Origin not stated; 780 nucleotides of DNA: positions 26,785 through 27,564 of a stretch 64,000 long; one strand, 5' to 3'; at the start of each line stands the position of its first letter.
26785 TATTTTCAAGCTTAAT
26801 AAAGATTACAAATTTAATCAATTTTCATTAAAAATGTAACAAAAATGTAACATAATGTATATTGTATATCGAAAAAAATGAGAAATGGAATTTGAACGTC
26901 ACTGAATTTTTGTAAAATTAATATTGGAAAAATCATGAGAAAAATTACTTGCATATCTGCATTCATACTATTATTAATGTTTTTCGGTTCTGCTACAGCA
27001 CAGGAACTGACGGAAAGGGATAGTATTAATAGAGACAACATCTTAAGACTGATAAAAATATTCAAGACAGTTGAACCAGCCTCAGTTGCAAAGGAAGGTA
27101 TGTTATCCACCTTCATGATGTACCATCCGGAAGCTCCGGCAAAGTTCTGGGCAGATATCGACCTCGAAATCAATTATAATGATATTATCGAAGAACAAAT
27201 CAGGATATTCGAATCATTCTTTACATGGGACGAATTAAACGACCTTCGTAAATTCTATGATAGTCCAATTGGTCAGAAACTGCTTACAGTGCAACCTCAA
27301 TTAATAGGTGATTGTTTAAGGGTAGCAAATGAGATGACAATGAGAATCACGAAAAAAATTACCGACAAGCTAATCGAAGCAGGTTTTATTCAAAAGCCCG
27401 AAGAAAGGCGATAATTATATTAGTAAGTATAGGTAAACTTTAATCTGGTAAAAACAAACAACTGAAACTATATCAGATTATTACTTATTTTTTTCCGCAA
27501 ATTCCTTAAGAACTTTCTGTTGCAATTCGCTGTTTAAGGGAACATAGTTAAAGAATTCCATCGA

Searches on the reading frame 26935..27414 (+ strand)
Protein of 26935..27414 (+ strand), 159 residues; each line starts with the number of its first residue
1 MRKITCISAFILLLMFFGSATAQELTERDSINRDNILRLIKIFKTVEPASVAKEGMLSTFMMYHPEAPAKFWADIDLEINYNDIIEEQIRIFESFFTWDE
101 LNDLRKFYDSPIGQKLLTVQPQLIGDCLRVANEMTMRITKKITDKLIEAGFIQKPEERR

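Call 46: search_protein_families(library=pfam, proteins=[window:26935-27414:+], max_evalue=0.01)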
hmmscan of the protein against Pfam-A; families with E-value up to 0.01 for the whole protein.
window:26935-27414:+ (159 aa): 1 family
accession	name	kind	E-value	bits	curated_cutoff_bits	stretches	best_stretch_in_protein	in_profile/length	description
PF09832.14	DUF2059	-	1.8e-11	44.3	23.6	1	83-139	2-58/60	Uncharacterized protein conserved in bacteria (DUF2059)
